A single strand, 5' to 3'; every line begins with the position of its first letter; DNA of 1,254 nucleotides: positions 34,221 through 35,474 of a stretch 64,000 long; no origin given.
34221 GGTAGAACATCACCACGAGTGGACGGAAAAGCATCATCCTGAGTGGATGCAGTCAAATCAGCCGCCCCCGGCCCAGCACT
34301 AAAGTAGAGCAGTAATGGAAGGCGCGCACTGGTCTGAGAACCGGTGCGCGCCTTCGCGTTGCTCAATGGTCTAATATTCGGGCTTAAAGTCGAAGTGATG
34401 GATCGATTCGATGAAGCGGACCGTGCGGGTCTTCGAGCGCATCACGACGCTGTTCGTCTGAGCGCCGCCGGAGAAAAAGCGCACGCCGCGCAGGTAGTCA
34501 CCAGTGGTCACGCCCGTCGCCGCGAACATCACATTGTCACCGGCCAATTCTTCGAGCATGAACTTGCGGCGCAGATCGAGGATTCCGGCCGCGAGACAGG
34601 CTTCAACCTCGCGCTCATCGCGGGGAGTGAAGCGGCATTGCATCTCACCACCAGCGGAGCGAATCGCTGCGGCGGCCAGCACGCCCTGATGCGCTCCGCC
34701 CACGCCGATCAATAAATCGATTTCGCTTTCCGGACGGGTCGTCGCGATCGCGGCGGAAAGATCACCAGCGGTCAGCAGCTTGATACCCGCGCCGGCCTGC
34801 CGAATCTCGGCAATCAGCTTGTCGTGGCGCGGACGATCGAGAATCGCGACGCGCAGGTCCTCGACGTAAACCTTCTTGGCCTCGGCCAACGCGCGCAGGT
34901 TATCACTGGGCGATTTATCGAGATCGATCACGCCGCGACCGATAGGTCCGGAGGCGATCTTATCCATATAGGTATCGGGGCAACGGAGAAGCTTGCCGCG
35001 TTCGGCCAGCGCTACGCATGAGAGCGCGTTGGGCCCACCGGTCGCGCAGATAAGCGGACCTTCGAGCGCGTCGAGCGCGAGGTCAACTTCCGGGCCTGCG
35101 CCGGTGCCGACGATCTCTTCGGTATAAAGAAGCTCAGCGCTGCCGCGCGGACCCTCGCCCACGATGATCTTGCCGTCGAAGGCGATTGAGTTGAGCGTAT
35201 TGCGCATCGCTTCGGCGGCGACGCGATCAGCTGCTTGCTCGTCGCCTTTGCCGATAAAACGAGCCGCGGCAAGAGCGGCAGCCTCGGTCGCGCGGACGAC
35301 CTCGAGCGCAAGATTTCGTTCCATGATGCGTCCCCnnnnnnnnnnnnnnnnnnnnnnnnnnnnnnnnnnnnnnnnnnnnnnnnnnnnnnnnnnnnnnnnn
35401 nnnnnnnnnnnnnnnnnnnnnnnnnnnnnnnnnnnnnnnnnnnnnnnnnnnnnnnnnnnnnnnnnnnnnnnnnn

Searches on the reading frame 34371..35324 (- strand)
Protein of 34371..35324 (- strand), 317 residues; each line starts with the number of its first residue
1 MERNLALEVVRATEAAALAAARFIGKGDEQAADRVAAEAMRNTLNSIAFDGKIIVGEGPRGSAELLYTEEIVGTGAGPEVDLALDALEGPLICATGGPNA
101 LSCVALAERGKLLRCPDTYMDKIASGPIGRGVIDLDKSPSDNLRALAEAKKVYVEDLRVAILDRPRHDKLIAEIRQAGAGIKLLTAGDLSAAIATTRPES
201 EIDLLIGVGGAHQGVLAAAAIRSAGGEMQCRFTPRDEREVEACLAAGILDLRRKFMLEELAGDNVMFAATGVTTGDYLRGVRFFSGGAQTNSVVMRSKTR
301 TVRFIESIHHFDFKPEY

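Call 3: search_protein_families(library=ncbifam, proteins=[window:34371-35324:-])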
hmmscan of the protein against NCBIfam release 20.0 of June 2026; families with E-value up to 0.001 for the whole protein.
window:34371-35324:- (317 aa): 1 family
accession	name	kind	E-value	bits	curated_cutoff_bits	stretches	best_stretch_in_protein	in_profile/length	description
TIGR00330.1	glpX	equivalog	1.4e-96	323.6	259.3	1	1-316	1-329/334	class II fructose-bisphosphatase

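Call 4: search_protein_families(library=pfam, proteins=[window:34371-35324:-])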
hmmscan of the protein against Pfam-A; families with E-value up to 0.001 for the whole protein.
window:34371-35324:- (317 aa): 1 family
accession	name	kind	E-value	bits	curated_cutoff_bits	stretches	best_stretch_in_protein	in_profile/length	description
PF03320.18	FBPase_glpX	-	1.2e-121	405.8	27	1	3-309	1-307/307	Bacterial fructose-1,6-bisphosphatase, glpX-encoded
